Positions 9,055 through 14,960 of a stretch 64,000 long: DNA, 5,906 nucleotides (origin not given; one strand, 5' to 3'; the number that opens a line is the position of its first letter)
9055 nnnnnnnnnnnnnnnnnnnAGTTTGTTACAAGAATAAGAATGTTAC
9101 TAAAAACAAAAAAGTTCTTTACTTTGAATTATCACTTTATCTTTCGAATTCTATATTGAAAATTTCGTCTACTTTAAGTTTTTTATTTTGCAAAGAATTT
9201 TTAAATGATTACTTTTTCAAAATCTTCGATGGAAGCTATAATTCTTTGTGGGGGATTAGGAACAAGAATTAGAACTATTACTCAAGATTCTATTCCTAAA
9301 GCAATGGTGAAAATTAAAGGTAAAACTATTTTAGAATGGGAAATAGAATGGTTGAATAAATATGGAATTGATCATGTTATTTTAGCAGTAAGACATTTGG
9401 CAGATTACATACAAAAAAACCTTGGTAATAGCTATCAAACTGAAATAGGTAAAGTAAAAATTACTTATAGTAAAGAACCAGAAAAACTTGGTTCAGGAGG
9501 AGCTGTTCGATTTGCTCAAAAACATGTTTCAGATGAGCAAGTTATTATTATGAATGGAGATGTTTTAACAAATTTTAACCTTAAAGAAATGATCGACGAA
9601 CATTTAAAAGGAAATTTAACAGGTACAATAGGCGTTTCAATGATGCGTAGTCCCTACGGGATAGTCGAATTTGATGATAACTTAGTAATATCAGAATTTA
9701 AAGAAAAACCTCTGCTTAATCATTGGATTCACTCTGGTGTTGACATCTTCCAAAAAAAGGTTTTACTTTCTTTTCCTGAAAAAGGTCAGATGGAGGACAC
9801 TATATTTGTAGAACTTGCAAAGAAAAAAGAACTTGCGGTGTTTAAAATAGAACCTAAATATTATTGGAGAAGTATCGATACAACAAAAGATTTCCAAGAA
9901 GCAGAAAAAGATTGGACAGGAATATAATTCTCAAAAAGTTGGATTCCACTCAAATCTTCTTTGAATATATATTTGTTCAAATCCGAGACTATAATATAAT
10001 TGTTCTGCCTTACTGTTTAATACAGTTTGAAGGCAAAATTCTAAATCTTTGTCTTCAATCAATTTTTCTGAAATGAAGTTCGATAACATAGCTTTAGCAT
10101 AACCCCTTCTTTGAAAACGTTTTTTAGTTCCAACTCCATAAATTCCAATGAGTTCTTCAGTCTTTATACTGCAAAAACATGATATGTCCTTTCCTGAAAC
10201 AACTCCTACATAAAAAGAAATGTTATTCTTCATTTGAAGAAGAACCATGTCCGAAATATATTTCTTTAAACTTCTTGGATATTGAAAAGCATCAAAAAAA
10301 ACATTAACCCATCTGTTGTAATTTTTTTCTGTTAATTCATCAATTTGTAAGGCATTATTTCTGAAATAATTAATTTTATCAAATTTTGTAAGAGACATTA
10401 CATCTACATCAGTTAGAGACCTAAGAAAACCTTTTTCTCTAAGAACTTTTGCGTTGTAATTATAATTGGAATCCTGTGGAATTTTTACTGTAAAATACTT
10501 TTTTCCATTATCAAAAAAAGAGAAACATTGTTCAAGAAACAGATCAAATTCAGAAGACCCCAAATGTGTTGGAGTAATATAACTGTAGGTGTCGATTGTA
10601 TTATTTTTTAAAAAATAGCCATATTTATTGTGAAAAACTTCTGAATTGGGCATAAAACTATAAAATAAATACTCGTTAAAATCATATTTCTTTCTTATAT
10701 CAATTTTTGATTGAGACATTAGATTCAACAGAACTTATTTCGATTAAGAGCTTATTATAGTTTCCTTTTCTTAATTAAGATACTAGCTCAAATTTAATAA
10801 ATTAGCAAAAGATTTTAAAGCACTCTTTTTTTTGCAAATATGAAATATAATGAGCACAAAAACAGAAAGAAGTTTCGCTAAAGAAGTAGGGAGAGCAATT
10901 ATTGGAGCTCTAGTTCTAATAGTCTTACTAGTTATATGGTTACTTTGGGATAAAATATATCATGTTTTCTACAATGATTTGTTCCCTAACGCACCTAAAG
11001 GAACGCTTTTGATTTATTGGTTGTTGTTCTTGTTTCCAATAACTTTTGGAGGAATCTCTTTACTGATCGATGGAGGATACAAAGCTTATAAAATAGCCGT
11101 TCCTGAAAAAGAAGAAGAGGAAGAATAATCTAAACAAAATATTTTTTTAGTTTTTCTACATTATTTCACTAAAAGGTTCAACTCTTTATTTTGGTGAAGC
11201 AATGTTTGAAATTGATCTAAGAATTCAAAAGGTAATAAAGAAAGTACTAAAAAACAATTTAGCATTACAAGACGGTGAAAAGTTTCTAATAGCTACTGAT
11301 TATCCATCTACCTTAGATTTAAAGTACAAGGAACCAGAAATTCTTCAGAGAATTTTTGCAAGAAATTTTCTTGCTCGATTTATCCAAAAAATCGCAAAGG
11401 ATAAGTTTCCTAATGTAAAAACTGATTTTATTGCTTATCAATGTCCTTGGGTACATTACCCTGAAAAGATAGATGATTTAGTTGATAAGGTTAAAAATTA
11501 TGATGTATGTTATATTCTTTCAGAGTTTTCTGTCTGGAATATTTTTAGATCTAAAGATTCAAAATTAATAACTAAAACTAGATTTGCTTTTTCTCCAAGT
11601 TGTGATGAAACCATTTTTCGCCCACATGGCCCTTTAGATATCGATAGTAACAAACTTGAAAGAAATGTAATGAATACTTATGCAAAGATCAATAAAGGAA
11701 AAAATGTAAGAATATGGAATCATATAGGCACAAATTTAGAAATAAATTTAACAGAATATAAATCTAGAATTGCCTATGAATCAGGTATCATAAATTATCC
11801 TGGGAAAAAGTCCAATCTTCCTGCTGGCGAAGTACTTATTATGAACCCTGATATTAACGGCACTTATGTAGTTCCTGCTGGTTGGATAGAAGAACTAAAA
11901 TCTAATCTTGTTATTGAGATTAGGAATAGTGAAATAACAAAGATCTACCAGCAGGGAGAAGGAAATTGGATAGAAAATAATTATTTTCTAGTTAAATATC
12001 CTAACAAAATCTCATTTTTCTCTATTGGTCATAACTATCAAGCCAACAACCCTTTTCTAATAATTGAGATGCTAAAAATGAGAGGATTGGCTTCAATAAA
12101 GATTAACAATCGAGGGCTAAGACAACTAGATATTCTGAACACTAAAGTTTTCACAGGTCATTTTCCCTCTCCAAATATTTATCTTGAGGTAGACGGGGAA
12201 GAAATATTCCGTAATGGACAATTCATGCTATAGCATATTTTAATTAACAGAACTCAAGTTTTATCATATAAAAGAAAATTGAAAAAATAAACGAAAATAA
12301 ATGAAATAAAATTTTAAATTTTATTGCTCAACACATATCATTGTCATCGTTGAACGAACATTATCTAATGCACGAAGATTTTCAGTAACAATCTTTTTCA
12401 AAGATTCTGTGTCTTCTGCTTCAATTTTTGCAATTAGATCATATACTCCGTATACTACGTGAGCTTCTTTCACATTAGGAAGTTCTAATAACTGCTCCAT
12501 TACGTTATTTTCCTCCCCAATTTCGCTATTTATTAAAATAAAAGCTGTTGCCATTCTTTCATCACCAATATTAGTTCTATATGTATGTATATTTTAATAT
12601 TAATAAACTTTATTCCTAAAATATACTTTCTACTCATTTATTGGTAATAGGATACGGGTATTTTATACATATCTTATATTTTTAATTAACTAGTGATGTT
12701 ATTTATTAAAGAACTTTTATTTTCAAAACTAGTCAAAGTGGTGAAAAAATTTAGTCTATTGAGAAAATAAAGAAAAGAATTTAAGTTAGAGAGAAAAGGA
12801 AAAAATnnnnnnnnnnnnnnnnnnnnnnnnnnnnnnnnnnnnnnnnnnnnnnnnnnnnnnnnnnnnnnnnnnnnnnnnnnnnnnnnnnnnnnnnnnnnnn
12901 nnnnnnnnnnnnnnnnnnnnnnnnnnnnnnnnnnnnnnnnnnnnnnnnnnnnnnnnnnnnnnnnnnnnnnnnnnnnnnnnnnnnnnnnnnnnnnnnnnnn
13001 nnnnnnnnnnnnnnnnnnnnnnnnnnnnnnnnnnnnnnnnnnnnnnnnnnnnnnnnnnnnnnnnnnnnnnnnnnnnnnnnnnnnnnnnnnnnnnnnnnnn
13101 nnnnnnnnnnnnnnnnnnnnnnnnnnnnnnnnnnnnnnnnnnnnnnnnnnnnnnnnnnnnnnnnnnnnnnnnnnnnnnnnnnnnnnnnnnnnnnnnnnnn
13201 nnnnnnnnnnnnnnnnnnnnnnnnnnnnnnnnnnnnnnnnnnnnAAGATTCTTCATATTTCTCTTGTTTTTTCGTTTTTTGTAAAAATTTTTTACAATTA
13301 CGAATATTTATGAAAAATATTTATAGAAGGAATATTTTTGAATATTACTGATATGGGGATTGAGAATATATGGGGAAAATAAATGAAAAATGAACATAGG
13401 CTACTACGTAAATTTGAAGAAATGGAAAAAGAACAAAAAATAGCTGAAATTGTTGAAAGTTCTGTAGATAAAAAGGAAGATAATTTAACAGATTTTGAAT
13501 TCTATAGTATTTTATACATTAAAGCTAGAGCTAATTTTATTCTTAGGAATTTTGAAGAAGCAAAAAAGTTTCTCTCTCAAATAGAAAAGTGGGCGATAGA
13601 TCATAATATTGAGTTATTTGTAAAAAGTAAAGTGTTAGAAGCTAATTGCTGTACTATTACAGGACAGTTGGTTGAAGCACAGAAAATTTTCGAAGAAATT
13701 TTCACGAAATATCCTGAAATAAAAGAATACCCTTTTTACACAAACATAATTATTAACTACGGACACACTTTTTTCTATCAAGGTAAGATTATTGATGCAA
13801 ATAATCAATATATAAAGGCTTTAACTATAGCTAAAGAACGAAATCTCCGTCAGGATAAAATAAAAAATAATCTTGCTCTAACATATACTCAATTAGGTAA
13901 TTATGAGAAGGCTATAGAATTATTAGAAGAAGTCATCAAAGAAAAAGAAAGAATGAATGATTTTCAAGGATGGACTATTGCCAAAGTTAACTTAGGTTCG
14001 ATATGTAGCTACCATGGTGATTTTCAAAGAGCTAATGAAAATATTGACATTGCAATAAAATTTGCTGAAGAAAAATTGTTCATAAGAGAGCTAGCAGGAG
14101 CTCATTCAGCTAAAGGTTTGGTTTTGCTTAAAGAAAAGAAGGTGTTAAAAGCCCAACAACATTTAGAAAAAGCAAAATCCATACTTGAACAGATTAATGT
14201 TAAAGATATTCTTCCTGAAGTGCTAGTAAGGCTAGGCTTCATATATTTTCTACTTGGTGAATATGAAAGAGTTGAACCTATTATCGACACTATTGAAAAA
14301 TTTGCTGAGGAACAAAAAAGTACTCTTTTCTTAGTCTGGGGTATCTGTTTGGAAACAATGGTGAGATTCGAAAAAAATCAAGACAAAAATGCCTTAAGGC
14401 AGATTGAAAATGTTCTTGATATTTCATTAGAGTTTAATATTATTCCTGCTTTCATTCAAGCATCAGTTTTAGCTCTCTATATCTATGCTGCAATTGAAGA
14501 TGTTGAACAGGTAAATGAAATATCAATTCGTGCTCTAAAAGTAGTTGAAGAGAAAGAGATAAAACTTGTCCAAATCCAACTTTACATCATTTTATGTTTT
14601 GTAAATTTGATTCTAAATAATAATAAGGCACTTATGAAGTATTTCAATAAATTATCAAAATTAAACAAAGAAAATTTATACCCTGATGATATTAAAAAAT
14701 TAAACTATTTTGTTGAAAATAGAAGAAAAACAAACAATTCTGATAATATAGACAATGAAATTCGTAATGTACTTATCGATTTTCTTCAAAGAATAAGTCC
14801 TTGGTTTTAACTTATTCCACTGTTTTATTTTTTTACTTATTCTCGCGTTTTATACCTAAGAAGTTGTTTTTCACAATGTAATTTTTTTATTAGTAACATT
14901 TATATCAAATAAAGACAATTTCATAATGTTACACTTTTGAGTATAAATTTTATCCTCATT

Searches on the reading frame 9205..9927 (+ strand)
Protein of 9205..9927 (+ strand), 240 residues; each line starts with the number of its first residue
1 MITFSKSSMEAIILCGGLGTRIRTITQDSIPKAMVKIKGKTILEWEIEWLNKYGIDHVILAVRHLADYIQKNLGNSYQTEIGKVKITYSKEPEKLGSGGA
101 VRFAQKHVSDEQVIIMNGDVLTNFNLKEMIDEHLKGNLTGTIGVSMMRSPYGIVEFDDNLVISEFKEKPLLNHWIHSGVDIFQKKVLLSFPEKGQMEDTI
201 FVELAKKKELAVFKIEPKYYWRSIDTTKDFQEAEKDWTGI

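Call 57: search_protein_families(library=pfam, proteins=[window:9205-9927:+], max_evalue=0.001)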
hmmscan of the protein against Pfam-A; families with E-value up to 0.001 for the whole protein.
window:9205-9927:+ (240 aa): 2 families
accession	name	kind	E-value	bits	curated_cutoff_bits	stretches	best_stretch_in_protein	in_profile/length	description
PF00483.29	NTP_transferase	-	2.6e-30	106.2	21.2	1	11-236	2-241/245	Nucleotidyl transferase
PF12804.13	NTP_transf_3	-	3.4e-09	37.5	27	1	11-120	1-96/160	MobA-like NTP transferase domain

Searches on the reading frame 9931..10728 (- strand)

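Call 57: search_protein_families(library=pfam, proteins=[window:9931-10728:-], max_evalue=0.001)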
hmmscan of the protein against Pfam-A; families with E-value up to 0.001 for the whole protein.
window:9931-10728:- (265 aa): 4 families
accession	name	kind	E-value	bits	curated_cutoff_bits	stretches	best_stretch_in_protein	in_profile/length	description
PF08445.16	FR47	-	1.9e-07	31.4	22.1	1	173-254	1-81/86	FR47-like protein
PF13508.13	Acetyltransf_7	-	1.3e-06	29.1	27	1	171-252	4-84/84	Acetyltransferase (GNAT) domain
PF13673.13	Acetyltransf_10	-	0.00016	22.1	23.6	1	154-258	13-115/128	Acetyltransferase (GNAT) domain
PF00583.31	Acetyltransf_1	-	0.0007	20.3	20.7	0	171-250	34-116/116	Acetyltransferase (GNAT) family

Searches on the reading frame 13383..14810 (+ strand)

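Call 57: search_protein_families(library=pfam, proteins=[window:13383-14810:+], max_evalue=0.001)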
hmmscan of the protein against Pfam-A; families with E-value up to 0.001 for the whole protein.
window:13383-14810:+ (475 aa): 12 families
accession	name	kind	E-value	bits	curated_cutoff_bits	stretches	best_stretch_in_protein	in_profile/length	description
PF13424.12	TPR_12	-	1.1e-17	64.4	30.1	1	160-219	5-66/77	Tetratricopeptide repeat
PF07719.23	TPR_2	-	1.7e-17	62.5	27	1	162-187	5-30/34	Tetratricopeptide repeat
PF17874.7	TPR_MalT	-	9.2e-14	51.9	45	1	126-278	7-162/336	MalT-like TPR region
PF00515.34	TPR_1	-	1.7e-12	47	27.8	1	161-186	4-29/34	Tetratricopeptide repeat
PF13181.12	TPR_8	-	3.4e-11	42.8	25.7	1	160-187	3-30/34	Tetratricopeptide repeat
PF14559.12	TPR_19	-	5.4e-10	39.9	25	0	133-188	4-55/68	Tetratricopeptide repeat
PF13374.12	TPR_10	-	3.5e-08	33.6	27.5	1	161-189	5-33/42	Tetratricopeptide repeat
PF13428.12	TPR_14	-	4.9e-08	33.3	23.5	0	164-186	7-29/44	Tetratricopeptide repeat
PF12895.13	ANAPC3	-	2.8e-07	31.1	27.2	0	134-183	30-81/82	Anaphase-promoting complex, cyclosome, subunit 3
PF13174.12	TPR_6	-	2.9e-07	31.1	26.3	0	164-187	6-29/33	Tetratricopeptide repeat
PF13176.12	TPR_7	-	1.8e-06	28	27.9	1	163-186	4-27/36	Tetratricopeptide repeat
PF13432.12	TPR_16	-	0.00016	22.5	32.7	0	128-187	5-60/65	Tetratricopeptide repeat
